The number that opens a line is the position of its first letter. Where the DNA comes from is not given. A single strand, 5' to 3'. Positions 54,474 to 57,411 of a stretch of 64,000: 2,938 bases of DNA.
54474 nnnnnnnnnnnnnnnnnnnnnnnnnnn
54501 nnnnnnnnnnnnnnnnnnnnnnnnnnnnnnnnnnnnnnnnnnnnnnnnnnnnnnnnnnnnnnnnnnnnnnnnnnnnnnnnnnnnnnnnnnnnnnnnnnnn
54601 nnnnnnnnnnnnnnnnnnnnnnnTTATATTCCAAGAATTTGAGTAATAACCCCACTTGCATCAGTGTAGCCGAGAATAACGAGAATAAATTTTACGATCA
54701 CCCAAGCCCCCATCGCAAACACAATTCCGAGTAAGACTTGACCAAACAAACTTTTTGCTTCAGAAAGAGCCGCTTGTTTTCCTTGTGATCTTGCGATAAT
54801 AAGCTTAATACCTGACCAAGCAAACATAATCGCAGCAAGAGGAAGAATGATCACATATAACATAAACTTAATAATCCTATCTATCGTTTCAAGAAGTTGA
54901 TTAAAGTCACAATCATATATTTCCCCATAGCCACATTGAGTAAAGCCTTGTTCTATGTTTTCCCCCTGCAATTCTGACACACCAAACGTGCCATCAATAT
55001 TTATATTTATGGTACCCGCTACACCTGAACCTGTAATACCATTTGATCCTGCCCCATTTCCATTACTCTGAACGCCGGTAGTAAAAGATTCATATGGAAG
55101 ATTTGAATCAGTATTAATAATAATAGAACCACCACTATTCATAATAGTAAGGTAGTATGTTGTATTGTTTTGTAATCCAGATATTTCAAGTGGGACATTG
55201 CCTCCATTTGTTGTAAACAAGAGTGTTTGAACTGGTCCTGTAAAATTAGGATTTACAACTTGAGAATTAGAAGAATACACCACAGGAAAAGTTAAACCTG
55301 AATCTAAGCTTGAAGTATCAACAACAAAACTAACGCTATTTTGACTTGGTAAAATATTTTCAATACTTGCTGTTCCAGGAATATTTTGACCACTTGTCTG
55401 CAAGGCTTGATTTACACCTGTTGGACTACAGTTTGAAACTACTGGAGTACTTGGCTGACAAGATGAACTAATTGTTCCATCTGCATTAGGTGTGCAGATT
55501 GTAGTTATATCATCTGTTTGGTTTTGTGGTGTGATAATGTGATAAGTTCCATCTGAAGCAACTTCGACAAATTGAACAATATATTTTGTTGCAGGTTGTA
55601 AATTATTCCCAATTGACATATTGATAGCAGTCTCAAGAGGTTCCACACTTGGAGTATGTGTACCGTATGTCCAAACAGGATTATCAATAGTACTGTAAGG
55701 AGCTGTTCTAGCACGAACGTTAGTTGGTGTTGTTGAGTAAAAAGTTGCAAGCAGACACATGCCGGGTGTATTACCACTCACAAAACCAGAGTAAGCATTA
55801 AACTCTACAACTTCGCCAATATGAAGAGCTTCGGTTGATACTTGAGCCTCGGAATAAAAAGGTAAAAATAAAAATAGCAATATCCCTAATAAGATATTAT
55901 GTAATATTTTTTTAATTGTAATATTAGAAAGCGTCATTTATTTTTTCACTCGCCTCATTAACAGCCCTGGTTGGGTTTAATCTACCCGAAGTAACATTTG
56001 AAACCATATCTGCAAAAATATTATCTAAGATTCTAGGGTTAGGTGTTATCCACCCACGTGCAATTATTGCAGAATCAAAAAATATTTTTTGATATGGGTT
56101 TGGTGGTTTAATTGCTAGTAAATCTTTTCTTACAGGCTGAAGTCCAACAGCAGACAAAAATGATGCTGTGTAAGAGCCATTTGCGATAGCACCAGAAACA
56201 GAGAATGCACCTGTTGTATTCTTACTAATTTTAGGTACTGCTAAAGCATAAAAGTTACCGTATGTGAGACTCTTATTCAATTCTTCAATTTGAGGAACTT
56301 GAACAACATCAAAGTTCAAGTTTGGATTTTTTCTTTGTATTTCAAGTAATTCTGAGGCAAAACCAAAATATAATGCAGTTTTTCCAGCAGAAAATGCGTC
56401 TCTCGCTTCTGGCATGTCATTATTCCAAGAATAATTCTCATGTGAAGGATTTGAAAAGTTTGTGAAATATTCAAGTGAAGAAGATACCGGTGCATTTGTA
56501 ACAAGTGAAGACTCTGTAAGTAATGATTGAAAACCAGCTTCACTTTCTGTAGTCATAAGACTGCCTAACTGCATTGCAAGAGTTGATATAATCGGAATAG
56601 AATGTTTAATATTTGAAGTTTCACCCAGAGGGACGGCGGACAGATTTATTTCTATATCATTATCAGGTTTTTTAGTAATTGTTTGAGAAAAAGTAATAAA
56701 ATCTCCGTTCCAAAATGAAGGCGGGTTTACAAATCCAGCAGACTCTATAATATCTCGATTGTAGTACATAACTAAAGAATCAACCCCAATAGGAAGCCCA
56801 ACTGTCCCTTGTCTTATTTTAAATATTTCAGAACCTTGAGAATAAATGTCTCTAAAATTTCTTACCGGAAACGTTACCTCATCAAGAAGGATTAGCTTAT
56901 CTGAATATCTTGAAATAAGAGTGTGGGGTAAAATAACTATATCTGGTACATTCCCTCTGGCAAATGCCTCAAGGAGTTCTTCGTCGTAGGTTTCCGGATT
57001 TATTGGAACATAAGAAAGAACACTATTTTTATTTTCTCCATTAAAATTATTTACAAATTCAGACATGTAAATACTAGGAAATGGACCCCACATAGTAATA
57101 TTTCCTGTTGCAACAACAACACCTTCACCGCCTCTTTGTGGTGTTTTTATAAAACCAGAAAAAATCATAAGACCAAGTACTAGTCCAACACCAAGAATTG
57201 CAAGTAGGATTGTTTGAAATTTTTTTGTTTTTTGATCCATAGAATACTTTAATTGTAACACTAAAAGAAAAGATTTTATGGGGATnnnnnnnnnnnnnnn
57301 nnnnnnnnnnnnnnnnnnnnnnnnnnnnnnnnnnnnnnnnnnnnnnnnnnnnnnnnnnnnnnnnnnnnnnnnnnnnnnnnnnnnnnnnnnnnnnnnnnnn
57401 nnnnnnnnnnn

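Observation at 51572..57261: Array of six paralogous two-TM VirB2/TrbC-like ('T4SS-pilin-like') genes, three fused to large divergent ectodomains, plus a membrane-anchored SBP-like protein — candidate novel surface filament/adhesion system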

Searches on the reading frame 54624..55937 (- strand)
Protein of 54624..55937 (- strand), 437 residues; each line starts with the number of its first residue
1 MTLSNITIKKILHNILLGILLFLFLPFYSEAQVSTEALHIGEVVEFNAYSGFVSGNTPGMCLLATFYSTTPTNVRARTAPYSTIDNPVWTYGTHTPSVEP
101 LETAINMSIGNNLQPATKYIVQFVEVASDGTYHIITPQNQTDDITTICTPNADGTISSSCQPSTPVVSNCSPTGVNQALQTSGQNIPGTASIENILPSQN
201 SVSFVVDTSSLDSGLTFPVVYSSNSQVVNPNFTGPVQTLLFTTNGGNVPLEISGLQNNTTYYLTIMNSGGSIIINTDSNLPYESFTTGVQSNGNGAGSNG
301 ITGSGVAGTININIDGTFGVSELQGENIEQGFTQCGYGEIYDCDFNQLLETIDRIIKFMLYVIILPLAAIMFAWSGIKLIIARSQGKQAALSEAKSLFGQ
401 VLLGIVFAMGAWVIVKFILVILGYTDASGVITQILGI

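Call 3: search_protein_families(library=pfam, proteins=[window:54624-55937:-], max_evalue=1)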
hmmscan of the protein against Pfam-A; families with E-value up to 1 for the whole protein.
window:54624-55937:- (437 aa): 3 families
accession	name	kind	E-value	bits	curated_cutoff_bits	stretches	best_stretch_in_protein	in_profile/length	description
PF18895.5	T4SS_pilin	-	0.00092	19.7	26.6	1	350-418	6-71/71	Type IV secretion system pilin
PF16656.11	Pur_ac_phosph_N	-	0.0024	18.8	30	1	219-270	30-83/93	Purple acid Phosphatase, N-terminal domain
PF04956.18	TrbC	-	0.0073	16.9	27.9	1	351-418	40-98/98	TrbC/VIRB2 pilin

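Call 4: search_protein_families(library=ncbifam, proteins=[window:54624-55937:-], max_evalue=1)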
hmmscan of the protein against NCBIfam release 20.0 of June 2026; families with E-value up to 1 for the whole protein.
window:54624-55937:- (437 aa): 0 families

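Call 22: find_encoding_contigs(protein=window:54624-55937:-, flank=10000, max_places=6)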
Protein window:54624-55937:- (437 aa): 2 contigs read that carry it; 1 place shown.
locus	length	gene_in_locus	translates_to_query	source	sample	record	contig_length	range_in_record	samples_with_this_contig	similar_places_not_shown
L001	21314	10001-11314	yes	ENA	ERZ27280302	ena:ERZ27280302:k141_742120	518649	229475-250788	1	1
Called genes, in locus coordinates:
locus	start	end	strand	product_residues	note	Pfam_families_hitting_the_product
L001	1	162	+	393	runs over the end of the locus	-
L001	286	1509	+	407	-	-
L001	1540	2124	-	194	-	PF03167:UDG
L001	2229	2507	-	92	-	-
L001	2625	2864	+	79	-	-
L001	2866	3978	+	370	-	PF01926:MMR_HSR1, PF02421:FeoB_N, PF06071:YchF-GTPase_C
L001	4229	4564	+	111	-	-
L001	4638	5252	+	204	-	PF13483:Lactamase_B_3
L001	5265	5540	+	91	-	-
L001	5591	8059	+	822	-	PF00521:DNA_topoisoIV, PF03989:DNA_gyraseA_C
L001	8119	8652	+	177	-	PF01135:PCMT (weak), PF01209:Ubie_methyltran, PF01269:Fibrillarin, PF01728:FtsJ (weak), PF13847:Methyltransf_31, PF08241:Methyltransf_11, PF08242:Methyltransf_12, PF13649:Methyltransf_25, +2 more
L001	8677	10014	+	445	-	PF01547:SBP_bac_1, PF13416:SBP_bac_8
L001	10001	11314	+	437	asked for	-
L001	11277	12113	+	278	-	PF18895:T4SS_pilin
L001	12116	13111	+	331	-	PF18895:T4SS_pilin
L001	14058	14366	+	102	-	PF18895:T4SS_pilin (weak)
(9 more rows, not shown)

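Call 29: find_homologous_proteins(query=window:54624-55937:-, max_evalue=0.00001)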
Query window:54624-55937:- (437 aa): 21 proteins with E <= 0.00001 among 8000 candidates.
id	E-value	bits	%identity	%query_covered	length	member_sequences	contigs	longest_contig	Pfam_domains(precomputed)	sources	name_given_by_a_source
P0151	7.3e-283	956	100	100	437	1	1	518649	-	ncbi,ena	-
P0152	2.3e-256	868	89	100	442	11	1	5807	-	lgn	-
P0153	2.5e-250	848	88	100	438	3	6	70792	-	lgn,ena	-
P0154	1.2e-185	635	68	100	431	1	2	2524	-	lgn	-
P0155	6.6e-154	531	58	100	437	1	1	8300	-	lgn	-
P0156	1.6e-152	526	55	100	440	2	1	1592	-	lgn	-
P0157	4.3e-152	525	56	100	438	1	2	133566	-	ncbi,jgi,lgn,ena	-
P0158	3.1e-140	486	53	100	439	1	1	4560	-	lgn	-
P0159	1.3e-134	467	54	100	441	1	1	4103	-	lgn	-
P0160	1.4e-127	444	52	100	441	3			-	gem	-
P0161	1.2e-125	438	52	96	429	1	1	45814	-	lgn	-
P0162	1.2e-125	438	53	92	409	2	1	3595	-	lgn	-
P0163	5.8e-119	416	48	96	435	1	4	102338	-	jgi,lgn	jgi:hypothetical protein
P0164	1.6e-115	404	48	97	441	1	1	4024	PF18895.6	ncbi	-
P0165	2.1e-115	404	48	100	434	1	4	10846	-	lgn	-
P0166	5.1e-114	399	49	95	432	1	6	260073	PF18895.6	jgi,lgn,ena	-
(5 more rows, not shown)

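Call 43: predict_structure(alignment_id=A2)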
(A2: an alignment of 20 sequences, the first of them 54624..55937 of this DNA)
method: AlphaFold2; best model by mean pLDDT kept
length: 437 residues; sequences in the alignment: 20
mean_pLDDT: 71.7   pTM: 0.50
mean pLDDT of the five models: 71.7, 70.0, 69.1, 67.7, 67.6
residues with pLDDT >= 90: 31; 70-90: 259; 50-70: 74; < 50: 73
segments of 3 or more residues with pLDDT < 50: 1-3, 25-31, 231-233, 291-344, 434-437
pLDDT, mean of each block of 10 residues (from residue 1): 59 78 52 78 87 81 89 92 87 87 85 86 90 86 88 78 74 80 71 87 88 84 70 63 86 86 80 80 80 29 29 32 37 37 52 70 75 73 58 67 76 73 58 46
secondary structure, 60 per line:
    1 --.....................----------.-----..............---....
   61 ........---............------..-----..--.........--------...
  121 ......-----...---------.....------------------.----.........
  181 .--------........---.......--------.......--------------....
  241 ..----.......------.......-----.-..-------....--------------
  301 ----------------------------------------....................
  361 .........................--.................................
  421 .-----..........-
elements in order: H3-23 E40-53 E57-68 E72-80 E101-109 E118-126 E132-134 E144-148 H172-181 E190-197 E201-207 E216-222 E237-242 E247-253 E260-266 E283-286 H341-385 H388-421 H427-436

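Call 46: fold_search(model_id=the predicted structure, library=pdb)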
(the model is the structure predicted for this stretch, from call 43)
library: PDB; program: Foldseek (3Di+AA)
matches with E <= 10: 1770; with E <= 0.001: 277
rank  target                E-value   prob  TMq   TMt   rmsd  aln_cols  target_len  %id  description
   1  5e4q                  2.6e-07  1.00  0.18  0.24  10.5       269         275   13  Crystal structure of mouse CNTN3 FN1-FN3 domains (released 2016-08-31)
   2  5e53_A                2.8e-07  1.00  0.20  0.26  10.0       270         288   10  Crystal structure of chicken CNTN1 FN1-FN3 domains (released 2016-08-31)
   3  7y6e_B                2.9e-07  1.00  0.22  0.43  10.7       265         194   11  Crystal structure of sDscam FNIII23 domains, isoform Beta2v6 (released 2023-05-24)
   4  7y6e_G                2.9e-07  1.00  0.22  0.43  10.4       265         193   11  Crystal structure of sDscam FNIII23 domains, isoform Beta2v6 (released 2023-05-24)
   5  7y6e_A                2.9e-07  1.00  0.22  0.41  10.7       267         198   10  Crystal structure of sDscam FNIII23 domains, isoform Beta2v6 (released 2023-05-24)
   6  8afo_A                3.3e-07  1.00  0.16  0.32  12.7       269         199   12  Structure of fibronectin 2 and 3 of L1CAM at 2.0 Angstrom (released 2023-03-08)
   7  7y6e_C                3.5e-07  1.00  0.20  0.40  12.1       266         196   11  Crystal structure of sDscam FNIII23 domains, isoform Beta2v6 (released 2023-05-24)
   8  6gvk_A                4.1e-07  1.00  0.19  0.35  12.1       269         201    9  Second pair of Fibronectin type III domains of integrin beta4 (T1663R mutant) bound to the bullous pemphigoid antigen  (released 2019-03-20)
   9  5e55_A                4.8e-07  1.00  0.21  0.25  10.1       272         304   11  Crystal structure of mouse CNTN6 FN1-FN3 domains (released 2016-08-31)
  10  7y6e_F                5.4e-07  1.00  0.21  0.40  10.5       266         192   11  Crystal structure of sDscam FNIII23 domains, isoform Beta2v6 (released 2023-05-24)
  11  5e53_B                5.4e-07  1.00  0.17  0.24  11.1       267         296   10  Crystal structure of chicken CNTN1 FN1-FN3 domains (released 2016-08-31)
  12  5e55_B                7.1e-07  1.00  0.21  0.26   9.9       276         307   10  Crystal structure of mouse CNTN6 FN1-FN3 domains (released 2016-08-31)
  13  7e72_E                7.9e-07  1.00  0.18  0.37  12.7       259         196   12  Crystal structure of Tie2-agonistic antibody in complex with human Tie2 Fn2-3 (released 2021-11-10)
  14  2vkx_A                9.3e-07  1.00  0.15  0.30  13.1       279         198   10  Human NCAM, FN3 domains 1 and 2, M610R mutant (released 2008-02-26)
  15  4pln_D                1.1e-06  1.00  0.16  0.32  19.3       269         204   11  Crystal Structure of Chicken Netrin-1 (LN-LE3) complexed with mouse Neogenin (FN4-5) (released 2014-06-18)
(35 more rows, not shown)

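Call 72: find_encoding_contigs(protein=P0153, flank=10000, max_places=2)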
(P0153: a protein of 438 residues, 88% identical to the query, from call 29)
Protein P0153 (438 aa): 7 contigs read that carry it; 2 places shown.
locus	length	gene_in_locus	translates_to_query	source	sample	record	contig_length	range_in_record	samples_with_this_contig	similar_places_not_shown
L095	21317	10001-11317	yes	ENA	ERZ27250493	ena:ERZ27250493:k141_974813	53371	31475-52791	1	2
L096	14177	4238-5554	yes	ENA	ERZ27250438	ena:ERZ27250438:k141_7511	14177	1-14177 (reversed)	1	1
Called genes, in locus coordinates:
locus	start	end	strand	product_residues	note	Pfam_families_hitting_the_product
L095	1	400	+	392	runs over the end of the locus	-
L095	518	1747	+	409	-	-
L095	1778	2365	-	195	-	PF03167:UDG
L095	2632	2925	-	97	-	-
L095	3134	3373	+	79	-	-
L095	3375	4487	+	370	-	PF01926:MMR_HSR1, PF02421:FeoB_N, PF06071:YchF-GTPase_C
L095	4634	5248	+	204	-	PF13483:Lactamase_B_3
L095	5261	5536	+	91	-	-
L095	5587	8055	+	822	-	PF00521:DNA_topoisoIV, PF03989:DNA_gyraseA_C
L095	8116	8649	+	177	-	PF01135:PCMT (weak), PF01209:Ubie_methyltran, PF01728:FtsJ (weak), PF01269:Fibrillarin, PF13847:Methyltransf_31, PF08241:Methyltransf_11, PF08242:Methyltransf_12, PF13649:Methyltransf_25, +3 more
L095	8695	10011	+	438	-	PF01547:SBP_bac_1, PF13416:SBP_bac_8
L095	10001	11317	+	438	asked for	-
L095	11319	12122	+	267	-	PF18895:T4SS_pilin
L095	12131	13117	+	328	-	PF18895:T4SS_pilin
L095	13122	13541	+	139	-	-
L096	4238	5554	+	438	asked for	-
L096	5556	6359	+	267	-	PF18895:T4SS_pilin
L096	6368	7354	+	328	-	PF18895:T4SS_pilin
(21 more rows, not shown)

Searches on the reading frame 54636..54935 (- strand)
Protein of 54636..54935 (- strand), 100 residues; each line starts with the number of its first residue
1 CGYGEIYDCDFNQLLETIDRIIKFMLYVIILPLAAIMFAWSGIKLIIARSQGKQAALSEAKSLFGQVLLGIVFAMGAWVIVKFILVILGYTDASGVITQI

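Call 85: search_protein_families(library=pfam, alignment_id=A5, max_evalue=0.01)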
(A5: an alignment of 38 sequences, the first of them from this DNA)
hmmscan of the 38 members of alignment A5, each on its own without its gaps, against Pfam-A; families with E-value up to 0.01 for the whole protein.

A. member 1, seq(100 aa): 3 families
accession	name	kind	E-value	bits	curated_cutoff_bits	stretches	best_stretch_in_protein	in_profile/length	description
PF18895.5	T4SS_pilin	-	2.8e-05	24.5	26.6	1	15-84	5-71/71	Type IV secretion system pilin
PF04956.18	TrbC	-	0.0013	19.3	27.9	1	17-84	40-98/98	TrbC/VIRB2 pilin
PF20403.5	DUF6693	-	0.009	16.6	31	0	9-87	4-79/104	Family of unknown function (DUF6693)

B. families by the number of members that match (of 38 scanned): 27 families (the first 25 are shown)
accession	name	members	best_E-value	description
PF18895.5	T4SS_pilin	37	1.1e-12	Type IV secretion system pilin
PF04956.18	TrbC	15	1.4e-07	TrbC/VIRB2 pilin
PF03994.20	DUF350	2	0.00088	Domain of Unknown Function (DUF350)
PF04123.18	DUF373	2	0.0038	Domain of unknown function (DUF373)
PF16962.11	ABC_export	2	0.0041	Putative ABC exporter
PF13515.12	FUSC_2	2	0.0044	Fusaric acid resistance protein-like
PF20403.5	DUF6693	2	0.0086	Family of unknown function (DUF6693)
PF00902.23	TatC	1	0.00028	Sec-independent protein translocase protein (TatC)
PF06570.16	DUF1129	1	0.00058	Protein of unknown function (DUF1129)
PF13346.12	ABC2_membrane_5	1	0.0011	ABC-2 family transporter protein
PF04515.18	Choline_transpo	1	0.002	Plasma-membrane choline transporter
PF12670.12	DUF3792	1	0.0022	Protein of unknown function (DUF3792)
PF00520.37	Ion_trans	1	0.0023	Ion transport protein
PF19607.4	DUF6112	1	0.0024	Family of unknown function (DUF6112)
PF03814.21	KdpA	1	0.0029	Potassium-transporting ATPase A subunit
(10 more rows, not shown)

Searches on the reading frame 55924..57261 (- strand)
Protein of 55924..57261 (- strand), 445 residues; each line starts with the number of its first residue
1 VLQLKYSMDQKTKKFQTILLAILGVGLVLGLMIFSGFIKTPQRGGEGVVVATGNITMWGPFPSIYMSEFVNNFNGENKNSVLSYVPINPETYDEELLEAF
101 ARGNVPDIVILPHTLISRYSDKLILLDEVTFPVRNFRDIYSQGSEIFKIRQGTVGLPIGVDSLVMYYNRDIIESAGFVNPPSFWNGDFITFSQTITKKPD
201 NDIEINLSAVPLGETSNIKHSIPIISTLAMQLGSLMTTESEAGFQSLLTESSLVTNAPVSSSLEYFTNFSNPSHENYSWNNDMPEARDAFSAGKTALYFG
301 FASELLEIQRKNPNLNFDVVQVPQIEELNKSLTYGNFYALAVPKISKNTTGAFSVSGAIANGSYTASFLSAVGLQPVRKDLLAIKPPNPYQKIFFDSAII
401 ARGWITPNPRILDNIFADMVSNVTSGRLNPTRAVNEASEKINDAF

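Call 3: search_protein_families(library=pfam, proteins=[window:55924-57261:-], max_evalue=1)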
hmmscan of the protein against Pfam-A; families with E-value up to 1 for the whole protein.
window:55924-57261:- (445 aa): 2 families
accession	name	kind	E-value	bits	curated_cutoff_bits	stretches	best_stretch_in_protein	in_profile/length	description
PF01547.30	SBP_bac_1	-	6.2e-14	53.1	26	1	66-352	10-293/307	Bacterial extracellular solute-binding protein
PF13416.11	SBP_bac_8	-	4.5e-12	46.8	27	1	69-383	2-267/279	Bacterial extracellular solute-binding protein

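Call 4: search_protein_families(library=ncbifam, proteins=[window:55924-57261:-], max_evalue=1)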
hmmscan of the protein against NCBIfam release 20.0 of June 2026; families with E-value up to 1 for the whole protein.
window:55924-57261:- (445 aa): 2 families
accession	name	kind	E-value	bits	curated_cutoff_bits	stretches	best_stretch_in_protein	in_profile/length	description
NF007011.0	PRK09474.1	equivalog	1.1e-07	31.1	291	1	88-208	65-178/396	maltose/maltodextrin ABC transporter substrate-binding protein MalE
NF053763.1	ABCarbgalBndGanS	equivalog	0.019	13.8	700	1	101-176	87-161/420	galactooligosaccharide ABC transporter substrate-binding protein GanS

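Call 36: search_solved_structures(query=window:55924-57261:-, max_evalue=0.01)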
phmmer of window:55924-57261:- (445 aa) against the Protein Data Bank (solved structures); distinct sequences matched with E-value up to 0.01: 424 (the best 60 are shown).
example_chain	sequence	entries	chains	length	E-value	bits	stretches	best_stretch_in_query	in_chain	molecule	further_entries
9vus_A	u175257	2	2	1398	2.8e-09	39.6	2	78-185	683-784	Soluble cytochrome b562,2-oxoglutarate receptor 1,Soluble cytochrome b562,2-oxoglutarate r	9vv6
8jbg_B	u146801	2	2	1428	5.1e-09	38.7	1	80-185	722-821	Neuromedin-K receptor (NK3R-pFastbac1) | NK3R-pFastbac1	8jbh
4qrz_A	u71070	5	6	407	5.4e-07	32.1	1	55-209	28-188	ABC-TYPE SUGAR TRANSPORTER | ABC transporter, substrate binding protein (Sugar)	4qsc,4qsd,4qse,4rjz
9p0x_T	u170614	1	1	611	6.7e-06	28.5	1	8-185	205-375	Tissue factor,Maltose/maltodextrin-binding periplasmic protein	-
6rjy_A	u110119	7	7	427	3.4e-05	26.2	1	68-206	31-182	Arabino-oligosaccharids-binding protein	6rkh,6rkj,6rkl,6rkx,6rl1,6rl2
9skx_A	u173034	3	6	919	7.2e-05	25.1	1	79-185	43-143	Maltose/maltodextrin-binding periplasmic protein,Carboxysome shell carbonic anhydrase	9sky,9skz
9skr_A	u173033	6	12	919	7.9e-05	24.9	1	79-185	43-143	Maltose/maltodextrin-binding periplasmic protein,Carboxysome shell carbonic anhydrase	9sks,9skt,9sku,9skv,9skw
3woa_A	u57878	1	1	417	0.00015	24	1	44-185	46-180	Repressor protein CI, Maltose-binding periplasmic protein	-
5bmy_A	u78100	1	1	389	0.00015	24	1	45-185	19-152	Peptidyl-prolyl cis-trans isomerase NIMA-interacting 1,Maltose-binding periplasmic protein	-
3eht_A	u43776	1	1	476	0.00025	23.3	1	84-185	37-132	FUSION PROTEIN OF CRFR1 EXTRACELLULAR DOMAIN AND MBP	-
5aq9_B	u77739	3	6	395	0.00029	23.1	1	53-185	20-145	MALTOSE-BINDING PERIPLASMIC PROTEIN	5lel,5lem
6ob5_B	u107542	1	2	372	0.00031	23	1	84-190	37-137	Maltodextrin-binding protein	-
6eqz_A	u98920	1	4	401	0.00032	22.9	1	81-206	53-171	Maltose-binding periplasmic protein,Tightly bound bacterial magnetic particle protein,Malt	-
4r9f_A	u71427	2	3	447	0.00032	22.9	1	96-349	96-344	MBP1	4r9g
7v09_A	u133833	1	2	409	0.00034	22.8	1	66-185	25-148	Multiple sugar transport system periplasmic sugar-binding protein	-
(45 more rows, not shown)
